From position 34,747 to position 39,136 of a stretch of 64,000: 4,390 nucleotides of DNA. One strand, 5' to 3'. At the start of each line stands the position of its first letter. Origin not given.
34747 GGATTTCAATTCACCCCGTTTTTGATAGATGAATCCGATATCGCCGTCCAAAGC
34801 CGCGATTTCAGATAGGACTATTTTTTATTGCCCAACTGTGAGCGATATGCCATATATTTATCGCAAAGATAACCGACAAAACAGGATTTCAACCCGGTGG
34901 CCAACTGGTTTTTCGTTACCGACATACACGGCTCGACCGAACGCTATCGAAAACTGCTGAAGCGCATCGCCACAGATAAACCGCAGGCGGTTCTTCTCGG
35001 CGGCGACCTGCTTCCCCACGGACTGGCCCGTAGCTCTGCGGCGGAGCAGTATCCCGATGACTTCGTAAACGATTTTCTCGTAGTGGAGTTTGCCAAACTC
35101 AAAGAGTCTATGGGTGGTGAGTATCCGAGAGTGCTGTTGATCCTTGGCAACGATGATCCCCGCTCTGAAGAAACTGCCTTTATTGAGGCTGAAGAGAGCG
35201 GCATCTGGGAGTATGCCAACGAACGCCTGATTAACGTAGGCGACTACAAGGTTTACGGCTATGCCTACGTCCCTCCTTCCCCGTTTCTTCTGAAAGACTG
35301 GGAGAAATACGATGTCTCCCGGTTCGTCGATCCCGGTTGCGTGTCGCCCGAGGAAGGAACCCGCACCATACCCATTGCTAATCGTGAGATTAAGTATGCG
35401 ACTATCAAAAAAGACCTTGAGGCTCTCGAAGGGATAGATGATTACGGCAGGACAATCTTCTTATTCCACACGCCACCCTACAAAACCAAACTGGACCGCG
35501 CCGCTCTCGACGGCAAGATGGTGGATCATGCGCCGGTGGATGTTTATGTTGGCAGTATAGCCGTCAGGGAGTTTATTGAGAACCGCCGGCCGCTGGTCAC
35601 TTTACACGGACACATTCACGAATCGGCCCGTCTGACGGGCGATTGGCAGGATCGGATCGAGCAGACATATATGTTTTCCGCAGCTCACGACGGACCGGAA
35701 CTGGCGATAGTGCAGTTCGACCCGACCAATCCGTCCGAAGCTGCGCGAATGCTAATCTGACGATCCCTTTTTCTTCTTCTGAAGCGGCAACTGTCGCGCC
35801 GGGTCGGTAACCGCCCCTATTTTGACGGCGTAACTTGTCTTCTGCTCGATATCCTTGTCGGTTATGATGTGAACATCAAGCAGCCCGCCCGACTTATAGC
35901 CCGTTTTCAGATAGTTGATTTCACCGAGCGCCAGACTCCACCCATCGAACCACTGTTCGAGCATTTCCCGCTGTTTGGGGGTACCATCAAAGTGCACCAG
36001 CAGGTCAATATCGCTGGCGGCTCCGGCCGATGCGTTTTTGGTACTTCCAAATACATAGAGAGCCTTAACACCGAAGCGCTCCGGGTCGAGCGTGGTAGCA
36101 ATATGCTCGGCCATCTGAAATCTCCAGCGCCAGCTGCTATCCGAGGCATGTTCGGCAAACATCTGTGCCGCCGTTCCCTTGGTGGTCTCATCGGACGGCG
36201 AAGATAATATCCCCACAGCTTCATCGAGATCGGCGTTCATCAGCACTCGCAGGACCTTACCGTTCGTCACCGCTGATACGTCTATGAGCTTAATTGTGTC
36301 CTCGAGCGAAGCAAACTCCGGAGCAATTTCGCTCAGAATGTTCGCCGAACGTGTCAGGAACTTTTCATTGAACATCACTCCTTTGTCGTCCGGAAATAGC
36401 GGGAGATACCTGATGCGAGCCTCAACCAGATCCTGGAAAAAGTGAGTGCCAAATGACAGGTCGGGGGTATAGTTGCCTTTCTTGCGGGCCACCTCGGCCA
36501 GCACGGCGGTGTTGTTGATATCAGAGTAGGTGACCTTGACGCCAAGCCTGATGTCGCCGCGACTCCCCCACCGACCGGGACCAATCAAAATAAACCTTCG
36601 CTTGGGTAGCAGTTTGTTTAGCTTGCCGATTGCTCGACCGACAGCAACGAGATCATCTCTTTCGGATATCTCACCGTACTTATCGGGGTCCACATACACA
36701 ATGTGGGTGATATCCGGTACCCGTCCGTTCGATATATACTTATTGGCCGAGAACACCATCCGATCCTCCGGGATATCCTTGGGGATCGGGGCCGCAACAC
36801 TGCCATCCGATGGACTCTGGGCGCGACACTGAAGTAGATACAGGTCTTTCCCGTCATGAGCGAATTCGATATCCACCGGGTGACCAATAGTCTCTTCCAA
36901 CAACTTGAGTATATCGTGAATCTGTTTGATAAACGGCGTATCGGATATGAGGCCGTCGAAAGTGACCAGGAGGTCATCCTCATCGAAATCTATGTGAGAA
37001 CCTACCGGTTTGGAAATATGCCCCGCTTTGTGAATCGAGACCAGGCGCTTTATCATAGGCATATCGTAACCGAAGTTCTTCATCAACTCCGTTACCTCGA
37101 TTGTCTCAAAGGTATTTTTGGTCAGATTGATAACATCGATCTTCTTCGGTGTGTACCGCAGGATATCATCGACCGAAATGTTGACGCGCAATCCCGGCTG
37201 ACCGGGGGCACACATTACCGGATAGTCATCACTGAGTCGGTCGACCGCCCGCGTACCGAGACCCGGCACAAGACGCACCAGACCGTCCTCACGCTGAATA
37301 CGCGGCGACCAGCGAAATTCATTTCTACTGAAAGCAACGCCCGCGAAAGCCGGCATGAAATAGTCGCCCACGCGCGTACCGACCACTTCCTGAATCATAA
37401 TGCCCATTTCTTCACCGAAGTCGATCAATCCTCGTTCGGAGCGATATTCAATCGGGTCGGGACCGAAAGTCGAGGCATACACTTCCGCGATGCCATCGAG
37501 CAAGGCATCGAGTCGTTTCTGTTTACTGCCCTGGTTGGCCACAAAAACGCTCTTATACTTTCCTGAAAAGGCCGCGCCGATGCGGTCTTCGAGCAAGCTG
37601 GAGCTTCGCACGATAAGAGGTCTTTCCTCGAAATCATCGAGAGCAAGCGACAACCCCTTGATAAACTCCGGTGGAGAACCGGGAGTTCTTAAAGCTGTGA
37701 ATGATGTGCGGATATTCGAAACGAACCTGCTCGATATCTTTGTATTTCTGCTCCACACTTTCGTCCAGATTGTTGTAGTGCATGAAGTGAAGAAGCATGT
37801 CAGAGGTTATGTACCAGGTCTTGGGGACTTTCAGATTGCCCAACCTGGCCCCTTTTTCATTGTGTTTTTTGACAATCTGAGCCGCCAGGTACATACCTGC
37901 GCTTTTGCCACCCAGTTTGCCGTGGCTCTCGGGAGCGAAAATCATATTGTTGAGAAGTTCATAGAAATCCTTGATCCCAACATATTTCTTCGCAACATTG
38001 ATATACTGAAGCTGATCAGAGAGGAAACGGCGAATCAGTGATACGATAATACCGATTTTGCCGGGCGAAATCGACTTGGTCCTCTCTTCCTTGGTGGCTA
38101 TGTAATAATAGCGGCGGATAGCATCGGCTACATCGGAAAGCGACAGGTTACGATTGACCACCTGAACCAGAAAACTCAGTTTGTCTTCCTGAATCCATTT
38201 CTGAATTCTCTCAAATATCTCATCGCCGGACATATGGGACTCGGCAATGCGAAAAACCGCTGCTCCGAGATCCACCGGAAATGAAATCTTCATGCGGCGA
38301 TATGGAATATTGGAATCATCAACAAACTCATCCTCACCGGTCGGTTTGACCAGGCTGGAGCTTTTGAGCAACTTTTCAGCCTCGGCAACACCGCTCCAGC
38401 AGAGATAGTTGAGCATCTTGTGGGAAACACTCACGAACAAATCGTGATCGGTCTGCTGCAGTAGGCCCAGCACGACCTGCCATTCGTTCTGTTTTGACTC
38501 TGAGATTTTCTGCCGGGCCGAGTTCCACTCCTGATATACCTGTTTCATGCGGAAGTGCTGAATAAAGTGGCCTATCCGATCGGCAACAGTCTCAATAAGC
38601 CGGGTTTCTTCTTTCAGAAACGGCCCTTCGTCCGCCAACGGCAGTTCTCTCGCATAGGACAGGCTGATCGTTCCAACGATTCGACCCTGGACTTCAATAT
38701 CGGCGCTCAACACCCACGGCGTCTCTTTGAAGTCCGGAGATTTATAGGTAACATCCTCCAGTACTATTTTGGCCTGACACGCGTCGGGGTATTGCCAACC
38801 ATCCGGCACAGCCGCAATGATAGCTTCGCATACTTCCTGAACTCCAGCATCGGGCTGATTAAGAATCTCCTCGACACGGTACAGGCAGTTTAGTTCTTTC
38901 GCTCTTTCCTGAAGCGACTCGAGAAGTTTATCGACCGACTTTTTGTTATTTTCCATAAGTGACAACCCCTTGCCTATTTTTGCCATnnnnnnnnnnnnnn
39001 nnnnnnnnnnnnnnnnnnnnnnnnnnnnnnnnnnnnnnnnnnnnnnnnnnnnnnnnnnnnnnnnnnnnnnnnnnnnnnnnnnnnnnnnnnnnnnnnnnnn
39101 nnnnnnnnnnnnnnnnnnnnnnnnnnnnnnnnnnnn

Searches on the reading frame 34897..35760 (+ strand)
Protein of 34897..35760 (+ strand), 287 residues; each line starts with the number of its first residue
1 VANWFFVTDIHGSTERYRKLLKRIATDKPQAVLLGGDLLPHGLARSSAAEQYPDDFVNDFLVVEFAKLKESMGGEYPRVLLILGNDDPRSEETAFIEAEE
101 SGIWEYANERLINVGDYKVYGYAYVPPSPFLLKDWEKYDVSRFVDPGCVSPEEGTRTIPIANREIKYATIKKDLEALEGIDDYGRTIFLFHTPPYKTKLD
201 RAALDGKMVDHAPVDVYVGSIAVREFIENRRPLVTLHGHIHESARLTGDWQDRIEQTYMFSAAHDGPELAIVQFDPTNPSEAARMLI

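Call 13: search_protein_families(library=pfam, proteins=[window:34897-35760:+], max_evalue=0.01)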
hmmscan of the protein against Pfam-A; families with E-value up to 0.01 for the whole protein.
window:34897-35760:+ (287 aa): 2 families
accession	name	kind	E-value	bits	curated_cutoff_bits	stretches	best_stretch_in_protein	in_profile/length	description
PF00149.33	Metallophos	-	2.8e-10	41.4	21.5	1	6-242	5-190/191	Calcineurin-like phosphoesterase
PF12850.12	Metallophos_2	-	0.0054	17.2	27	0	6-87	5-59/154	Calcineurin-like phosphoesterase superfamily domain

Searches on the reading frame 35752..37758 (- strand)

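Call 13: search_protein_families(library=pfam, proteins=[window:35752-37758:-], max_evalue=0.01)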
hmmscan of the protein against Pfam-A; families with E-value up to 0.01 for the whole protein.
window:35752-37758:- (668 aa): 4 families
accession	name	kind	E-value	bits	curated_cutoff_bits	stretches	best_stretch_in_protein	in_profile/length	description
PF01326.24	PPDK_N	-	4.7e-42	144.9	27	1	29-327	78-322/328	Pyruvate phosphate dikinase, AMP/ATP-binding domain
PF01909.29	NTP_transf_2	-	1.8e-06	28.7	21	1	560-609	10-47/93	Nucleotidyltransferase domain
PF18765.7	Polbeta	-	5.3e-06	26.9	26.9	1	562-601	11-50/93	Polymerase beta, Nucleotidyltransferase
PF22600.2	MTPAP-like_central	-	0.00052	20.6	27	1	538-595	14-70/139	Poly(A) RNA polymerase, mitochondrial-like, central palm domain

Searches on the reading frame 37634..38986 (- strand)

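Call 13: search_protein_families(library=pfam, proteins=[window:37634-38986:-], max_evalue=0.01)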
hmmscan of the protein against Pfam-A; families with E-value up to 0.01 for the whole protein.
window:37634-38986:- (450 aa): 1 family
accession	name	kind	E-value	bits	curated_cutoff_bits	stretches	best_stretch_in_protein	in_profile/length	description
PF01326.24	PPDK_N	-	2.7e-09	37.2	27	1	357-445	3-85/328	Pyruvate phosphate dikinase, AMP/ATP-binding domain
